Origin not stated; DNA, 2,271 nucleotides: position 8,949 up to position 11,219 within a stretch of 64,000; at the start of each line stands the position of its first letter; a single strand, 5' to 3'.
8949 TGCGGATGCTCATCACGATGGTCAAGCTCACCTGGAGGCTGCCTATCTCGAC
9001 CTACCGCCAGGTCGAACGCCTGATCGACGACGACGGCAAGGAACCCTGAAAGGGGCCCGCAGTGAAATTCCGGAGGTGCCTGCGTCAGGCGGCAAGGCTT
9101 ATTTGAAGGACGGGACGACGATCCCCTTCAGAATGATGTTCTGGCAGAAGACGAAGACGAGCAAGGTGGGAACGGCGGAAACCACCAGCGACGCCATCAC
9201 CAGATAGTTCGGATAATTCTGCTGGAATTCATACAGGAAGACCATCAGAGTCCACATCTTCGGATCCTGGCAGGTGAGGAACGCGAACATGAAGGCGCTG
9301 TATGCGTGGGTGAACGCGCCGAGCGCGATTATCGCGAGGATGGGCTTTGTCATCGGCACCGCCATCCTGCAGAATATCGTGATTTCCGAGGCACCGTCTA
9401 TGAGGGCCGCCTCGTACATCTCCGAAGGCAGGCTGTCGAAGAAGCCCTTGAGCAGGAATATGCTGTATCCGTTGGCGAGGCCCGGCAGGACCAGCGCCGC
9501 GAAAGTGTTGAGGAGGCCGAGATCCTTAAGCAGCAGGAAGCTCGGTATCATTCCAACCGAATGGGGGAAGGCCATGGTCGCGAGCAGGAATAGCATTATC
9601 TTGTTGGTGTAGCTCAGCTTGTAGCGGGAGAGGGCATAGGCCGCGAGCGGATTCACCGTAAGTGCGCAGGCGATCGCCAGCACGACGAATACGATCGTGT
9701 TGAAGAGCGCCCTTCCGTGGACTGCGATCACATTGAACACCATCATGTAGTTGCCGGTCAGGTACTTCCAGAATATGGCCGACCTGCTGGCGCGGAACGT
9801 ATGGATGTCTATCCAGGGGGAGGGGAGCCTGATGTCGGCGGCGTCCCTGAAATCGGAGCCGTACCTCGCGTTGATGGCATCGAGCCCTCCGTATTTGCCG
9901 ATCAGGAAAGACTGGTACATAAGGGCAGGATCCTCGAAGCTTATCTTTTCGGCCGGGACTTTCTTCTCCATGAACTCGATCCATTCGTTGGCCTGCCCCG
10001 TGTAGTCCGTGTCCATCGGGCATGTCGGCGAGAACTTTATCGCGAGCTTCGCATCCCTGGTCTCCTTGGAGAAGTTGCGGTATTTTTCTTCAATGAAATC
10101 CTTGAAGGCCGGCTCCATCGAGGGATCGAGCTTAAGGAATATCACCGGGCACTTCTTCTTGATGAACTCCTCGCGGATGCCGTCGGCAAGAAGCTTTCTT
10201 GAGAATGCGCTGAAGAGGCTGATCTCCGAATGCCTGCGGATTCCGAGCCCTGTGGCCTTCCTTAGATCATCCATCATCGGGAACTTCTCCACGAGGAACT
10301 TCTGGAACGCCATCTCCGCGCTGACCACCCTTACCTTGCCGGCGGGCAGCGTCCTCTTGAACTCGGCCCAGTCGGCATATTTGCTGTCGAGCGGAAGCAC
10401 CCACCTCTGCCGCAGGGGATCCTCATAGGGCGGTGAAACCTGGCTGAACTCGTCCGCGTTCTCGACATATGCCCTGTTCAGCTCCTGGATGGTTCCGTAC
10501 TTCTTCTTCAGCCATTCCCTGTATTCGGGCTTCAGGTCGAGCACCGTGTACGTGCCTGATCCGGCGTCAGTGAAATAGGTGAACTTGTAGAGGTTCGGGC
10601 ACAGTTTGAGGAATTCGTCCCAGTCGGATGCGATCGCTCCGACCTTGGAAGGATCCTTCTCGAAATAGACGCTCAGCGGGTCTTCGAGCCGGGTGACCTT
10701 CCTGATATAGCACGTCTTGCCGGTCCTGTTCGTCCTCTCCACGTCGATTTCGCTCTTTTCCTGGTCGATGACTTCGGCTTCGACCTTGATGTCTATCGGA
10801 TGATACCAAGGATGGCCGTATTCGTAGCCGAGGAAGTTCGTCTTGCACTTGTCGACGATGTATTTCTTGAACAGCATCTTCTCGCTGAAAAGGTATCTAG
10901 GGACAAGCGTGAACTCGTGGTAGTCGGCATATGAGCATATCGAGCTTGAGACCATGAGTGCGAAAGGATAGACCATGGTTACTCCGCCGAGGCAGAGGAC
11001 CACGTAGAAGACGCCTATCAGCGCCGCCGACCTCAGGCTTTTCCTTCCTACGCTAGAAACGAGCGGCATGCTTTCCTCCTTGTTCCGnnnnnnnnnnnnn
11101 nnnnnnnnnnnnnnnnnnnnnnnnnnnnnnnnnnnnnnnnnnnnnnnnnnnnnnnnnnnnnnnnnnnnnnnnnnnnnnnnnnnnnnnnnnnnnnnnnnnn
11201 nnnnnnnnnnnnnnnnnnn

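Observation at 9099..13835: Atypical ABC importer: binding protein fused to permease, second permease with a ~400-aa loop, and no ATPase gene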

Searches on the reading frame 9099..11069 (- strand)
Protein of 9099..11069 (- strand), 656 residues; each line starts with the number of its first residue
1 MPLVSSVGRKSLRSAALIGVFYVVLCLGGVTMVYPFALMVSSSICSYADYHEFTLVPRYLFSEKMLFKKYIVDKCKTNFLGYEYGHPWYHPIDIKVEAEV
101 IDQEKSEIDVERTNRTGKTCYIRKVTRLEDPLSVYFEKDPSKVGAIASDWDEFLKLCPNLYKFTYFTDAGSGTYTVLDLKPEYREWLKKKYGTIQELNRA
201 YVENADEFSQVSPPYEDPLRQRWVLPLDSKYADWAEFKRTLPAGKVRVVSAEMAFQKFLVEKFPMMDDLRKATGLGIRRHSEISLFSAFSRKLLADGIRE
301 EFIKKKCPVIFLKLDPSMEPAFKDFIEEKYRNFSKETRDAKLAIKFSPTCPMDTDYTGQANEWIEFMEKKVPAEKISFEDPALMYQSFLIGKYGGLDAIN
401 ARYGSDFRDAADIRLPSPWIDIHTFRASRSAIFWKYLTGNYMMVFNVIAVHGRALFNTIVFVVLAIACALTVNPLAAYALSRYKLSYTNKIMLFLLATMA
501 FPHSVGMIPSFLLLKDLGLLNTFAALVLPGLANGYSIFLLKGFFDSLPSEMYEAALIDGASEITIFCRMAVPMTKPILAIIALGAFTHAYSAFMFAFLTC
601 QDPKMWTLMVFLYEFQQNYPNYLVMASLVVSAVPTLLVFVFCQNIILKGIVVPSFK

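Call 5: search_protein_families(library=pfam, proteins=[window:9099-11069:-], max_evalue=0.01)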
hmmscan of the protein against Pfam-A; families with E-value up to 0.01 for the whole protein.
window:9099-11069:- (656 aa): 2 families
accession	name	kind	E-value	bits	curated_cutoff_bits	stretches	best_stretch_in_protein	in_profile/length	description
PF00528.27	BPD_transp_1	-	7.7e-14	52.3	26.4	1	481-646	10-178/184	Binding-protein-dependent transport system inner membrane component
PF02449.21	Glyco_hydro_42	-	1.1e-06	28.7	21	1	181-238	152-209/376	Beta-galactosidase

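Call 7: search_protein_families(library=ncbifam, proteins=[window:9099-11069:-], max_evalue=0.01)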
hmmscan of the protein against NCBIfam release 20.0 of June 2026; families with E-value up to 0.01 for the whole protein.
window:9099-11069:- (656 aa): 6 families
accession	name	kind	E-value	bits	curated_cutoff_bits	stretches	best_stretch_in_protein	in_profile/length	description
NF008210.0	PRK10973.1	equivalog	1e-20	74.6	297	1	448-651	70-277/281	sn-glycerol-3-phosphate ABC transporter permease UgpE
NF008231.0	PRK10998.1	equivalog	2.6e-18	66.6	261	1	455-652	85-291/296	maltose ABC transporter permease MalG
NF040932.1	ABC_arch_GlcU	equivalog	5.3e-14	52.5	340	1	440-652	50-266/272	glucose ABC transporter permease GlcU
NF007047.0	PRK09500.1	equivalog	2.3e-06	27.4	326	1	422-604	27-212/257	spermidine/putrescine ABC transporter permease PotC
NF008232.0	PRK10999.1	equivalog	4.8e-06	25.6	392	1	531-605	385-460/520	maltose ABC transporter permease MalF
TIGR01581.1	Mo_ABC_porter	hypoth_equivalog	0.00013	21.6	210.3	1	472-638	41-223/225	ABC transporter permease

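Call 9: find_homologous_proteins(query=window:9099-11069:-)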
Query window:9099-11069:- (656 aa): 1218 proteins with E <= 0.001 among 8000 candidates; the best 120 are listed.
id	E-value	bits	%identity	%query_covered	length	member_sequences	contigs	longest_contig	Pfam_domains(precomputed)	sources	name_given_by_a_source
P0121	0.0e+0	1502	100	100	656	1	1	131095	PF00528.28,PF02449.22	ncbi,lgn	-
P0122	0.0e+0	1095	71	100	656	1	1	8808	PF00528.28,PF02449.22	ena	-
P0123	0.0e+0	1095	70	100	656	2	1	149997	PF00528.28,PF02449.22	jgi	-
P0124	0.0e+0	1092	71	100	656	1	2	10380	PF00528.28,PF02449.22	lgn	-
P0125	0.0e+0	1033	67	100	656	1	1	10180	PF00528.28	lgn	-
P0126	5.6e-286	969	64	100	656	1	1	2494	PF00528.28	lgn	-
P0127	5.5e-284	962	63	100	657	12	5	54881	PF00528.28,PF02449.22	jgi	jgi:multiple sugar transport system permease protein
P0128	1.9e-279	947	64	100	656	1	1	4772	PF00528.28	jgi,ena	-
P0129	1.5e-276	937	63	100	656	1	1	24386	PF00528.28,PF02449.22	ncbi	-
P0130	5.9e-275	932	62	100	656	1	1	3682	PF00528.28,PF02449.22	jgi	-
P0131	2.2e-270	917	62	100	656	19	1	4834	PF00528.28,PF02449.22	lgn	-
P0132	2.3e-268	910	62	100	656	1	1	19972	PF00528.28,PF02449.22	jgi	jgi:ABC-type glycerol-3-phosphate transport system permease component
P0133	2.9e-266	904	60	100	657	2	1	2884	PF00528.28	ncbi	-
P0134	6.1e-263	893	59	100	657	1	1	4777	PF00528.28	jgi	-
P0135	1.2e-253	862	60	100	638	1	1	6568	PF00528.28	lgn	-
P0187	3.0e-133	464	39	100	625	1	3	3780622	PF00528.28,PF02449.22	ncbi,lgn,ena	-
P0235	1.3e-127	445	38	100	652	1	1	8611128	PF00528.28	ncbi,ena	-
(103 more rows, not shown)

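Call 30: find_encoding_contigs(protein=P0187, flank=10000, max_places=1)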
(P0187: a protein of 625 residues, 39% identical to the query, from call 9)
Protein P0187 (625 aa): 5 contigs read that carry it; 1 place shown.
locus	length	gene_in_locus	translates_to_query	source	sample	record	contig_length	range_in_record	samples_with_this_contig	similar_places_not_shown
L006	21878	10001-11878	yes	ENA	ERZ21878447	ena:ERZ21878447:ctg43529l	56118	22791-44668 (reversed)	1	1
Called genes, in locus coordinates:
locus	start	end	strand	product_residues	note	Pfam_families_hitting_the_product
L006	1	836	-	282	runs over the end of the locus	PF03009:GDPD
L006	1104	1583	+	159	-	PF03449:GreA_GreB_N, PF01272:GreA_GreB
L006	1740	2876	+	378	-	PF00248:Aldo_ket_red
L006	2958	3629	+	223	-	PF00730:HhH-GPD, PF00633:HHH (weak), PF10576:EndIII_4Fe-2S (faint)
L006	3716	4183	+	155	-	PF01625:PMSR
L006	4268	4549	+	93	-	PF07561:DUF1540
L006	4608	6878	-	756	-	-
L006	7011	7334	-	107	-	PF13417:GST_N_3, PF13409:GST_N_2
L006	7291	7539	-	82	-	-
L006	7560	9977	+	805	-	PF01547:SBP_bac_1, PF13416:SBP_bac_8, PF00528:BPD_transp_1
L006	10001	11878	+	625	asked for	PF02449:Glyco_hydro_42 (faint), PF00528:BPD_transp_1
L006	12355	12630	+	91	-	PF00216:Bac_DNA_binding, PF18291:HU-HIG (weak)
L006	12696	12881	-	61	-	-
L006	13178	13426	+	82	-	-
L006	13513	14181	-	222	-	-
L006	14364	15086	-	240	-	PF00215:OMPdecase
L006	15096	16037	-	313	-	PF01180:DHO_dh, PF03060:NMO (weak)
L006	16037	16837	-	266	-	PF00175:NAD_binding_1, PF10418:DHODB_Fe-S_bind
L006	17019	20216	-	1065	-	PF25596:CPSase_L_D1, PF02786:CPSase_L_D2, PF02787:CPSase_L_D3, PF25596:CPSase_L_D1, PF02655:ATP-grasp_3, PF02786:CPSase_L_D2, PF07478:Dala_Dala_lig_C, PF15632:ATPgrasp_Ter, +2 more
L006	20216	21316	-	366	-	PF00988:CPSase_sm_chain, PF00117:GATase, PF07722:Peptidase_C26 (faint)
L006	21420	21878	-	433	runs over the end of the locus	PF01979:Amidohydro_1, PF12890:DHOase, PF07969:Amidohydro_3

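Call 31: find_encoding_contigs(protein=P0235, flank=10000, max_places=1)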
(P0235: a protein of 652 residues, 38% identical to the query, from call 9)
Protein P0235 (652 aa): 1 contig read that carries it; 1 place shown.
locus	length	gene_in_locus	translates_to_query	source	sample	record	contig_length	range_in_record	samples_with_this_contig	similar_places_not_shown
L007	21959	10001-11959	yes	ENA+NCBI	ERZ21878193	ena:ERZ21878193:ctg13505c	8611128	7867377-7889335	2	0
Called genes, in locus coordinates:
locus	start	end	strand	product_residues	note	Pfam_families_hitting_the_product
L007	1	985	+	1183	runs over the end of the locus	PF13385:Laminin_G_3, PF02210:Laminin_G_2 (faint), PF07953:Toxin_R_bind_N (weak), PF13385:Laminin_G_3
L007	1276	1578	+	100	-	-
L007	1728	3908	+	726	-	PF14871:GHL6, PF16126:DUF4838 (weak), PF08532:Glyco_hydro_42M (weak)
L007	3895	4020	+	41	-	-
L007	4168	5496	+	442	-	PF13701:DDE_Tnp_1_4, PF01609:DDE_Tnp_1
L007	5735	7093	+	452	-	PF12708:Pect-lyase_RHGA_epim, PF00295:Glyco_hydro_28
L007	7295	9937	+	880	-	PF01547:SBP_bac_1, PF13416:SBP_bac_8, PF00528:BPD_transp_1 (weak)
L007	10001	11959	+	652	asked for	PF00528:BPD_transp_1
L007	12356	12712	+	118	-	-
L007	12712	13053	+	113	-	PF05717:TnpB_IS66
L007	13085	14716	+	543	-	PF13007:LZ_Tnp_IS66, PF13005:zf-IS66 (weak), PF03050:DDE_Tnp_IS66, PF13817:DDE_Tnp_IS66_C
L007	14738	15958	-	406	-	PF13701:DDE_Tnp_1_4, PF01609:DDE_Tnp_1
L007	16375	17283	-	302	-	PF01548:DEDD_Tnp_IS110, PF02371:Transposase_20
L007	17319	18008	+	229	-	PF12708:Pect-lyase_RHGA_epim, PF00295:Glyco_hydro_28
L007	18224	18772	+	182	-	PF12844:HTH_19 (weak), PF13443:HTH_26, PF13560:HTH_31, PF01381:HTH_3, PF07883:Cupin_2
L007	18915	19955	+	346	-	PF00923:TAL_FSA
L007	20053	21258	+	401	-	PF01546:Peptidase_M20, PF07687:M20_dimer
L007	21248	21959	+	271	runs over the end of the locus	PF01261:AP_endonuc_2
